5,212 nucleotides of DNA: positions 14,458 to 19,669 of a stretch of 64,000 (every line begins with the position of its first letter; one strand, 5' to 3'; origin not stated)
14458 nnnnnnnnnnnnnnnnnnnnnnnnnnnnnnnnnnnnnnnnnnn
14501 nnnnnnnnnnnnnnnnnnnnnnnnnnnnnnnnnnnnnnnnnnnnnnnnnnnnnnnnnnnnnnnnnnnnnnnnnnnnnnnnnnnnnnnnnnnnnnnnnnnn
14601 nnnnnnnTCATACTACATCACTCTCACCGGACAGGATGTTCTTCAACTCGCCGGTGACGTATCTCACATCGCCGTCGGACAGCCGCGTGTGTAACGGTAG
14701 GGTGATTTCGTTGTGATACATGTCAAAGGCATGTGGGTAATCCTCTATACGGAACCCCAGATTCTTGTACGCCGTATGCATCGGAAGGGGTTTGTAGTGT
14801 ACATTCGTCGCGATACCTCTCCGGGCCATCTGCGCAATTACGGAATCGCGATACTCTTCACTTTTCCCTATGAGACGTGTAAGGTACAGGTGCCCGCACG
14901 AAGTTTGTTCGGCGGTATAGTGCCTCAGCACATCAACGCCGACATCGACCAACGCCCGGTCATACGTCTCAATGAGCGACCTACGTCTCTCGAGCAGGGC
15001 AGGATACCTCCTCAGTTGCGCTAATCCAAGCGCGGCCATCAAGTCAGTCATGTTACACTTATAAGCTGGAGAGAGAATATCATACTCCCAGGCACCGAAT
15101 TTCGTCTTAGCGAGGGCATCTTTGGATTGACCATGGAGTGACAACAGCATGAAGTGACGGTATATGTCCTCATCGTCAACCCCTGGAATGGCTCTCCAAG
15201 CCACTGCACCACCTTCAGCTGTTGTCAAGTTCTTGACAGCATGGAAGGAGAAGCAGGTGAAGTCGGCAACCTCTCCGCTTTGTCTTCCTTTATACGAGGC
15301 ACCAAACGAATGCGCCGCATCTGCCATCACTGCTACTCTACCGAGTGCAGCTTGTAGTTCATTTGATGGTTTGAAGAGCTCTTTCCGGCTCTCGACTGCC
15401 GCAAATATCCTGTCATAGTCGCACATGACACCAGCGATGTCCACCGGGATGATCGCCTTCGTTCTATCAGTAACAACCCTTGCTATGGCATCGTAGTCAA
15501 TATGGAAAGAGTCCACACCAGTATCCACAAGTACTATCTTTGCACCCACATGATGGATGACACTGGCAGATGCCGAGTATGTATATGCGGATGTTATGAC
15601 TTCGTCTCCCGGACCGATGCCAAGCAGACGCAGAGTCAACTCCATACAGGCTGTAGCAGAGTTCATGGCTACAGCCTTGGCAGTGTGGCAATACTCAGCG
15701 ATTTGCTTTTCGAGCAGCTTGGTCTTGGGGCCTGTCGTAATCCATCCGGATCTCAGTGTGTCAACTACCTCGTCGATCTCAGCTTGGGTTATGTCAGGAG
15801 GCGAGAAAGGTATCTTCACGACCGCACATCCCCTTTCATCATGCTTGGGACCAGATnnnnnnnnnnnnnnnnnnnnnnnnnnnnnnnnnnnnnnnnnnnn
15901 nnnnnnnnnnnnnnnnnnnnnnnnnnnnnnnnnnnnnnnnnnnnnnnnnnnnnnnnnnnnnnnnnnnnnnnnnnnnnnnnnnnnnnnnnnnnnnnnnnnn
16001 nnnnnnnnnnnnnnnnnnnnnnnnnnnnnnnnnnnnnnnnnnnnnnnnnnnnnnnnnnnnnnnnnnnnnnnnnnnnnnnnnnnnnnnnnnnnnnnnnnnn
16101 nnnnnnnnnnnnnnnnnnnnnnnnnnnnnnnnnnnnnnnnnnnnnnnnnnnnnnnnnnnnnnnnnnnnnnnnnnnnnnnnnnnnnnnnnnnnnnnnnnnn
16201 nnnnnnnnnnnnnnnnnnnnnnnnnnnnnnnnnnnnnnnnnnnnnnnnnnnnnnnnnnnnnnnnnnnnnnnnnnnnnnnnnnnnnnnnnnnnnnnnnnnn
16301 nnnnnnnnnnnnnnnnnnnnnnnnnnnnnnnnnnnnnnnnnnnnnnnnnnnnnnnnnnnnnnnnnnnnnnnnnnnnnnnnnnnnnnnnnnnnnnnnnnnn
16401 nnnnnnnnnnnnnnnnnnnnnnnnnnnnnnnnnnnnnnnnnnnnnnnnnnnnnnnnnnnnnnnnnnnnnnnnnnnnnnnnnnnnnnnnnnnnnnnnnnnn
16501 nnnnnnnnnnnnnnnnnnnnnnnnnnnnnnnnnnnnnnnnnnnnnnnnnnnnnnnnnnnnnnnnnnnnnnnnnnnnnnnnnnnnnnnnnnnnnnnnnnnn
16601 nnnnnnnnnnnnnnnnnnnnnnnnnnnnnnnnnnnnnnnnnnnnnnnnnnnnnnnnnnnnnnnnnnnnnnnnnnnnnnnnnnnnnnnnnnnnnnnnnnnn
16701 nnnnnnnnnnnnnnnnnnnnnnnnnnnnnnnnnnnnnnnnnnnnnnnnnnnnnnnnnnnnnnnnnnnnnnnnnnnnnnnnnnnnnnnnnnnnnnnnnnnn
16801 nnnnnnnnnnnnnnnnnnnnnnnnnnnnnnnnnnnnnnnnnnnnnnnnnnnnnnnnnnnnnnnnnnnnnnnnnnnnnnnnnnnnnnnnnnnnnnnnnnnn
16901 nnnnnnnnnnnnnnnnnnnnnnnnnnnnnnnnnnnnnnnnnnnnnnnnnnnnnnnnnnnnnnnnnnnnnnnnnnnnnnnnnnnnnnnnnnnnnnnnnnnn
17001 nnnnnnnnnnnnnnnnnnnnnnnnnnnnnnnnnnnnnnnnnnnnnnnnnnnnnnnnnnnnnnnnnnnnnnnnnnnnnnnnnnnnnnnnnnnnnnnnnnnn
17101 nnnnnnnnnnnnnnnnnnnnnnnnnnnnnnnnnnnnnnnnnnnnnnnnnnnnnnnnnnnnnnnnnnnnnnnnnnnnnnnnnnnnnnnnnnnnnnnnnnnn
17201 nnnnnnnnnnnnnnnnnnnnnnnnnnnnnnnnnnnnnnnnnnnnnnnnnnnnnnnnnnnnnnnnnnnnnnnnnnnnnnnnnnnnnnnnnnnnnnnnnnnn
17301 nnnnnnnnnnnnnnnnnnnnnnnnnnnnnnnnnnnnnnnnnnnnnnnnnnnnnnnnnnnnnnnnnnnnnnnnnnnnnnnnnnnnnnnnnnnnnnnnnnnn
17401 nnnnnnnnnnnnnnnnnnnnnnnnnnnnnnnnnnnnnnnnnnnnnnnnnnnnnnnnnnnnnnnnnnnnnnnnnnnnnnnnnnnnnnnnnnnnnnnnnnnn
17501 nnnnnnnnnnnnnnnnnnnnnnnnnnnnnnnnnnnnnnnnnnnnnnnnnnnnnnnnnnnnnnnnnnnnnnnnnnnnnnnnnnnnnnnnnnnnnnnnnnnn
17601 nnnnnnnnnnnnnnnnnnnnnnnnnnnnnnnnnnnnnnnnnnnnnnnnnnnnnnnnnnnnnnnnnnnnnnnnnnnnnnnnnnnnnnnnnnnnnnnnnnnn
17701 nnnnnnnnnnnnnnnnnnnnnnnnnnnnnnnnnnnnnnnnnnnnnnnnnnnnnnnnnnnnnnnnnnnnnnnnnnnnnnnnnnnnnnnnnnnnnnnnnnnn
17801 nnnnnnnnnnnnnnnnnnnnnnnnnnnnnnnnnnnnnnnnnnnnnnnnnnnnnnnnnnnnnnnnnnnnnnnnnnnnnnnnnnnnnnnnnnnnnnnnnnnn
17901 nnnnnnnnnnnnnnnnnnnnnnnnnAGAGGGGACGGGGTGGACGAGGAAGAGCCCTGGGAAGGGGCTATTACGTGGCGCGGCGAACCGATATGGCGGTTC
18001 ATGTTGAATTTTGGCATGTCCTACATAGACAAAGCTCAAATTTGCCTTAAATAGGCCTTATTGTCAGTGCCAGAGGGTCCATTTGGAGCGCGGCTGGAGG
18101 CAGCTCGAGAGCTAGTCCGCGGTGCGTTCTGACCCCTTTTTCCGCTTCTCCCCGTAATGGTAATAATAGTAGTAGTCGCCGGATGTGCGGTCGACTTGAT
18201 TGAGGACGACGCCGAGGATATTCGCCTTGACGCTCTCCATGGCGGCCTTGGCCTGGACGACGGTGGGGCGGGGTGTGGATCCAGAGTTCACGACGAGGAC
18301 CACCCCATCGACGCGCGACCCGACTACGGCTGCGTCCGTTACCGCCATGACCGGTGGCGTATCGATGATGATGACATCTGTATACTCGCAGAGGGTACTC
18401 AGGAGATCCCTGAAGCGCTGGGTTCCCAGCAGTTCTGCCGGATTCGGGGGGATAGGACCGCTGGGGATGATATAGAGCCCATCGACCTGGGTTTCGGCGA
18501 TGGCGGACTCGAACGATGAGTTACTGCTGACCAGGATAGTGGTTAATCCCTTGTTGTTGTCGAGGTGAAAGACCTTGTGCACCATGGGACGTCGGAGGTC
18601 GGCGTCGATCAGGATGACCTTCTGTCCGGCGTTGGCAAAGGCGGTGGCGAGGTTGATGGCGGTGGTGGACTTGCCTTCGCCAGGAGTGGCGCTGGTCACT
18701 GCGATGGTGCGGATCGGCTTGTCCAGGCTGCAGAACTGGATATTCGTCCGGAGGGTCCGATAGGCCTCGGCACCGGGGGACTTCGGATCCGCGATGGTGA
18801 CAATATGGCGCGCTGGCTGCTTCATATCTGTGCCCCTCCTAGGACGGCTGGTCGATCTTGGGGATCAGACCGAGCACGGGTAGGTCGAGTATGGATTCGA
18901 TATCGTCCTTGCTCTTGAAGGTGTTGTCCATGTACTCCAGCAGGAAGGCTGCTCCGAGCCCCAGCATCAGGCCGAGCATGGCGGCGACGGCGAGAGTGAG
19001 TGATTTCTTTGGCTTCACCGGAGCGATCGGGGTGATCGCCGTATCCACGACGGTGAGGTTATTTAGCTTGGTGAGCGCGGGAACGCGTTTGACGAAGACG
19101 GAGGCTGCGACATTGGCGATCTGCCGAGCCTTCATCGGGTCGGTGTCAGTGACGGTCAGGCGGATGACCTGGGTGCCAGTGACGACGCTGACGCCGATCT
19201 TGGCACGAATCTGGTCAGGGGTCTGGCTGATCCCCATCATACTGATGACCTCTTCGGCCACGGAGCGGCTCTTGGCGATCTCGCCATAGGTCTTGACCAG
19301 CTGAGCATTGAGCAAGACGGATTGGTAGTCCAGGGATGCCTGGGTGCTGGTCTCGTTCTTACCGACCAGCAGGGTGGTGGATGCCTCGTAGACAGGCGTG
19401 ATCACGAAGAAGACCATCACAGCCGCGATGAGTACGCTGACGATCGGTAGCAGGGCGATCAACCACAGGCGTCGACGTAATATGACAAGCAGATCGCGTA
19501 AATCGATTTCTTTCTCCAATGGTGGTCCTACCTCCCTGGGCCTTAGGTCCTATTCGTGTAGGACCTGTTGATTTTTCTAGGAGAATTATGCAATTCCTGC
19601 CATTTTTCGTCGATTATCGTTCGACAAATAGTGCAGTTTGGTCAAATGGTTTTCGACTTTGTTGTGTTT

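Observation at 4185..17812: Predicted unusual repeat unit: diamino- or amido-modified deoxy-hexose, pyruvylated, with a possible amino-acid-amidated ManNAcA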

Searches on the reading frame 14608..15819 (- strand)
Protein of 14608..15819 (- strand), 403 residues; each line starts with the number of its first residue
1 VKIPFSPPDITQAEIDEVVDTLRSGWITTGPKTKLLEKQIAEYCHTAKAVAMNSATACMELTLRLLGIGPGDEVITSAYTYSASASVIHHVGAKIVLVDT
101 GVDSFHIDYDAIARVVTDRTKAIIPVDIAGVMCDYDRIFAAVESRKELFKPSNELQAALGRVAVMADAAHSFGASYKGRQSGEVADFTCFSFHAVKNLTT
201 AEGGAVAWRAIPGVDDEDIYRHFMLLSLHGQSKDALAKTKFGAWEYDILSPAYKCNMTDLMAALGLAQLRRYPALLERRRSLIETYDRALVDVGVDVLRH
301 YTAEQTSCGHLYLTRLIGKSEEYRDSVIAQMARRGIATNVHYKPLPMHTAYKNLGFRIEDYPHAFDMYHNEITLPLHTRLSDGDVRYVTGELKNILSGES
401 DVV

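Call 4: search_protein_families(library=pfam, proteins=[window:14608-15819:-])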
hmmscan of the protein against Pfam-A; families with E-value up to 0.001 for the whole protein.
window:14608-15819:- (403 aa): 3 families
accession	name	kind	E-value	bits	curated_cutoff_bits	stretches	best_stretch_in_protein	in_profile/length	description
PF01041.23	DegT_DnrJ_EryC1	-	4.8e-93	312.7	19.8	1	9-392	2-359/360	DegT/DnrJ/EryC1/StrS aminotransferase family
PF00155.27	Aminotran_1_2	-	5.9e-08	32.7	19.7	1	7-124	19-151/361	Aminotransferase class I and II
PF01053.26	Cys_Met_Meta_PP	-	2.3e-07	30.1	27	1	30-123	51-141/381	Cys/Met metabolism PLP-dependent enzyme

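Call 6: search_protein_families(library=ncbifam, proteins=[window:14608-15819:-], max_evalue=0.01)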
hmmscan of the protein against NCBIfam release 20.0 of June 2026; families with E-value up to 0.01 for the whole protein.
window:14608-15819:- (403 aa): 34 families (the best 25 are shown)
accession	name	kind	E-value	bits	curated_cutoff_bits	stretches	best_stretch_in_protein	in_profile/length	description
TIGR03588.1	PseC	equivalog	1.8e-85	287.2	423.5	1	3-396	2-380/380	UDP-4-amino-4,6-dideoxy-N-acetyl-beta-L-altrosamine transaminase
NF008658.2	PRK11658.1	equivalog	5e-75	252.5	631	1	3-396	5-377/379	UDP-4-amino-4-deoxy-L-arabinose aminotransferase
NF008687.0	PRK11706.1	equivalog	2.7e-55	187.7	375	1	2-395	1-373/375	dTDP-4-amino-4,6-dideoxygalactose transaminase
TIGR04181.1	NHT_00031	hypoth_equivalog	5.9e-48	163.6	420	1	3-375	1-357/359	LegC family aminotransferase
TIGR02379.1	ECA_wecE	subfamily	3.4e-42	144.6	434.85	1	3-396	2-375/376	dTDP-4-amino-4,6-dideoxy-D-glucose transaminase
TIGR04427.1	PLP_DesI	equivalog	5.5e-30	104.7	650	1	21-390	41-377/390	dTDP-4-dehydro-6-deoxyglucose aminotransferase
NF011936.0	PRK15407.1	equivalog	2.4e-26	92.4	423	2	3-207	37-234/440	lipopolysaccharide biosynthesis protein RfbH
NF005817.0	PRK07683.1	equivalog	8.5e-08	31.3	575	1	42-133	85-178/387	aminotransferase A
NF005305.0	PRK06836.1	equivalog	3.4e-07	29.8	376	1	44-124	96-175/396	pyridoxal phosphate-dependent aminotransferase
NF004975.0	PRK06348.1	equivalog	1.6e-06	27.4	549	1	47-124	90-167/384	pyridoxal phosphate-dependent aminotransferase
NF005816.0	PRK07682.1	equivalog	3.9e-06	25.7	620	1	39-132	82-179/390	aminotransferase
NF041364.1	GntC_guanitoxin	equivalog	7.3e-06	25.1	415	1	68-124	81-139/356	guanitoxin biosynthesis PLP-dependent (S)-gamma-hydroxy-L-arginine cyclodehydratase GntC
NF006569.0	PRK09082.1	subfamily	1.5e-05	24.3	420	1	67-124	111-168/386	methionine aminotransferase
NF006488.0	PRK08912.1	equivalog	2.1e-05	23.7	498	1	61-124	100-164/387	aminotransferase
TIGR01326.1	OAH_OAS_sulfhy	subfamily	3.5e-05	22.7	495.1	1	30-125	56-148/418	O-acetylhomoserine aminocarboxypropyltransferase/cysteine synthase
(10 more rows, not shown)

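Call 51: search_solved_structures(query=window:14608-15819:-, max_evalue=1e-30)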
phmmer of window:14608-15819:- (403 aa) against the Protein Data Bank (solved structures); distinct sequences matched with E-value up to 1e-30: 22.
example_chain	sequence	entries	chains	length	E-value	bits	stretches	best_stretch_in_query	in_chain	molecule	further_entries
6ewj_A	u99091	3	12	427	6.7e-159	532.3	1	2-395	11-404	Putative capsular polysaccharide biosynthesis protein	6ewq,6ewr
4lc3_A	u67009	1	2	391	1.2e-62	215.4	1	3-393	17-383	Putative UDP-4-amino-4-deoxy-l-arabinose--oxoglutarate aminotransferase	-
8sng_A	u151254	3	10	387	4.3e-54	187.3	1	3-391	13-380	UDP-4-amino-4-deoxy-L-arabinose--oxoglutarate aminotransferase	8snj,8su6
1mdo_A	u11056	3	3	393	1.3e-53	185.7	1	3-385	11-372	ArnB aminotransferase | UDP-4-amino-4-deoxy-L-arabinose--oxoglutarate aminotransferase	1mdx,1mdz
4oca_A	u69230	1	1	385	9.3e-53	182.9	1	3-384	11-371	UDP-4-amino-4-deoxy-L-arabinose--oxoglutarate aminotransferase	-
3bn1_A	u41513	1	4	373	1.6e-43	152.4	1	4-396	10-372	Perosamine synthetase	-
3dr7_A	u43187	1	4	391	2e-43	152.1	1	4-396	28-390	Putative perosamine synthetase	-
3dr4_A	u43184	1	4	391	1.4e-42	149.4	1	4-396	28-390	Putative perosamine synthetase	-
2fn6_A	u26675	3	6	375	4.9e-40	141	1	4-388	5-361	AMINOTRANSFERASE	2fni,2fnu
5uid_A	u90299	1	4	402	6.6e-39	137.3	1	7-394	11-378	Aminotransferase TlmJ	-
7b0m_AAA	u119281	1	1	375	1.4e-38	136.2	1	7-402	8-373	Sugar aminotransferase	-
9bgp_A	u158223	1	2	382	9.8e-37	130.1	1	3-396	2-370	aminotransferase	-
9bgr_A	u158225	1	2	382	6.7e-36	127.4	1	3-396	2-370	aminotransferase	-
6blg_A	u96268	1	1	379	2.2e-35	125.6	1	3-391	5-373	dTDP-4-amino-4,6-dideoxygalactose transaminase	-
7b0d_A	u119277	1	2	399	8.5e-34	120.5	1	12-390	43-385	Glutamine--scyllo-inositol transaminase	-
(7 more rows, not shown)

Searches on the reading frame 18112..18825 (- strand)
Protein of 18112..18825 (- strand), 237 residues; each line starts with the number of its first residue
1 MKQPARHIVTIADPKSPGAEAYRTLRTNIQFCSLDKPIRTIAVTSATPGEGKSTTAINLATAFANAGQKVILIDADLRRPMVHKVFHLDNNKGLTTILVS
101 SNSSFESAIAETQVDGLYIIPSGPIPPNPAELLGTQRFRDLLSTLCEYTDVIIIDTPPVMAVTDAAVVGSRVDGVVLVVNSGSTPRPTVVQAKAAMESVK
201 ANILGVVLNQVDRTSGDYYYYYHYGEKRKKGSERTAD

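Call 4: search_protein_families(library=pfam, proteins=[window:18112-18825:-])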
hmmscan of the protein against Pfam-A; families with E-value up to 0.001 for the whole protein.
window:18112-18825:- (237 aa): 6 families
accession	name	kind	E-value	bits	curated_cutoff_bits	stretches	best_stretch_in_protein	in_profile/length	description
PF13614.12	AAA_31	-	5.1e-15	56.3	27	1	39-167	2-137/177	AAA domain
PF10609.15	ParA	-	1.3e-13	51.4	27.1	1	40-209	5-173/246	NUBPL iron-transfer P-loop NTPase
PF01656.29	CbiA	-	5.5e-12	46.2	25.4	1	41-214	1-86/125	CobQ/CobB/MinD/ParA nucleotide binding domain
PF09140.17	MipZ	-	6.8e-09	35.9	20.7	1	41-180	3-130/262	ATPase MipZ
PF00142.24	Fer4_NifH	-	0.00043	20.3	25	1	48-97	9-58/271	4Fe-4S iron sulfur cluster binding proteins, NifH/frxC family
PF01268.25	FTHFS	-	0.00059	18.6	27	1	36-80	55-96/556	Formate--tetrahydrofolate ligase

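Call 6: search_protein_families(library=ncbifam, proteins=[window:18112-18825:-], max_evalue=0.01)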
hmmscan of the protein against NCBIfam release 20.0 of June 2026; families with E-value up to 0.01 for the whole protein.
window:18112-18825:- (237 aa): 26 families (the best 25 are shown)
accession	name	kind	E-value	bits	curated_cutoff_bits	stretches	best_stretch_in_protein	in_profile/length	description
TIGR01007.1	eps_fam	subfamily_domain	1.2e-68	230.7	108.05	1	20-225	1-204/204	polysaccharide biosynthesis tyrosine autokinase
TIGR03018.1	pepcterm_TyrKin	hypoth_equivalog_domain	3.7e-46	157.1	230.65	1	8-209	1-207/207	XrtA-associated tyrosine autokinase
NF007350.0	PRK09841.1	equivalog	1.8e-44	152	1248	1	11-225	504-721/726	tyrosine-protein kinase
NF008568.0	PRK11519.1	equivalog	2e-43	148.6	1068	1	7-225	495-714/720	tyrosine-protein kinase Wzc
TIGR03029.1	EpsG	equivalog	2.6e-43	148.1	313.8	1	7-210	72-274/274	chain length determinant protein tyrosine kinase EpsG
TIGR01005.1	eps_transp_fam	subfamily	5.1e-37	127.4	411.7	1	11-227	519-734/754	exopolysaccharide transport protein family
TIGR01969.1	minD_arch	subfamily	1.8e-21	76.5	201.75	1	39-216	1-175/251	cell division ATPase MinD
TIGR01968.1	minD_bact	equivalog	8.9e-11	41.6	212.9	1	40-179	3-141/261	septum site-determining protein MinD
NF041546.1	ParA_partition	equivalog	2.8e-10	40.1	180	1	40-82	1-43/203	ParA family partition ATPase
TIGR03371.1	cellulose_yhjQ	equivalog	1.3e-09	37.9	157.85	1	39-214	2-181/246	cellulose biosynthesis protein BcsQ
NF047398.1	AAA_KGGVGR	domain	5.7e-09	36.6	90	1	39-107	3-74/190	KGGVGR-motif variant AAA ATPase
NF041136.1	MrpORP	equivalog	9e-09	35.1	450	1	40-92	7-59/365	iron-sulfur cluster carrier protein MrpORP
NF008669.0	PRK11670.1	equivalog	3.6e-08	32.7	348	1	40-90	109-159/369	iron-sulfur cluster carrier protein ApbC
TIGR03815.1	CpaE_hom_Actino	equivalog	6.5e-07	28.8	154.45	1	39-182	112-255/340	septum site-determining protein Ssd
TIGR03453.1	partition_RepA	equivalog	3.3e-06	26.2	348.45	1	37-121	103-194/387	plasmid partitioning protein RepA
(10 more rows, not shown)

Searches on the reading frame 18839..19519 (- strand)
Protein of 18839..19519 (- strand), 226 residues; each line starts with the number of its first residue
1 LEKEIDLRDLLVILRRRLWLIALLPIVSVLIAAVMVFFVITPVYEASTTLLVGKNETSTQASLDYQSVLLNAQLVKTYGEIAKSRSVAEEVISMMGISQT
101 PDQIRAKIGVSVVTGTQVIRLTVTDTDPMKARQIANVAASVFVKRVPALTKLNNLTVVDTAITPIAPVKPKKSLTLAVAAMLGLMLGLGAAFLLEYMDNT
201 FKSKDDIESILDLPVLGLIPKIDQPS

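Call 4: search_protein_families(library=pfam, proteins=[window:18839-19519:-])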
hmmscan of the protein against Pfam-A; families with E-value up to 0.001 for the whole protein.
window:18839-19519:- (226 aa): 2 families
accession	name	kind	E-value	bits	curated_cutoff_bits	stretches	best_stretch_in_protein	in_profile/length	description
PF02706.20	Wzz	-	2.6e-20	72.9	25.5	1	4-93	2-89/91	Chain length determinant protein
PF13807.11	GNVR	-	4.8e-11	42.9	27.7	1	150-193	36-79/82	G-rich domain on putative tyrosine kinase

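Call 6: search_protein_families(library=ncbifam, proteins=[window:18839-19519:-], max_evalue=0.01)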
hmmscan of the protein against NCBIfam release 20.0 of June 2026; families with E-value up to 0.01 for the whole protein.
window:18839-19519:- (226 aa): 7 families
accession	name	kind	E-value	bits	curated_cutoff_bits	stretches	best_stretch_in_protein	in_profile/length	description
TIGR01006.1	polys_exp_MPA1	subfamily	4.2e-48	163.7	296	1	4-223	7-225/226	CspC family polysaccharide chain length determinant protein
TIGR01005.1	eps_transp_fam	subfamily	4e-24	84.8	411.7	2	152-223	410-481/754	exopolysaccharide transport protein family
TIGR03017.1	EpsF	equivalog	2.4e-20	72.7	422.75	2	142-219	366-443/444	chain length determinant protein EpsF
TIGR03007.1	pepcterm_ChnLen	equivalog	7.9e-16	57.3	278.85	1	151-225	392-466/498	XrtA system polysaccharide chain length determinant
NF008568.0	PRK11519.1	equivalog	3.2e-08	32.2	1068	2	150-208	402-460/720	tyrosine-protein kinase Wzc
NF007350.0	PRK09841.1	equivalog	1.9e-06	26.3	1248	1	152-207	404-459/726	tyrosine-protein kinase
NF041864.1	EpsV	equivalog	0.00019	20.1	800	1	107-217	375-479/484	PCP family exopolysaccharide biosynthesis protein EpsV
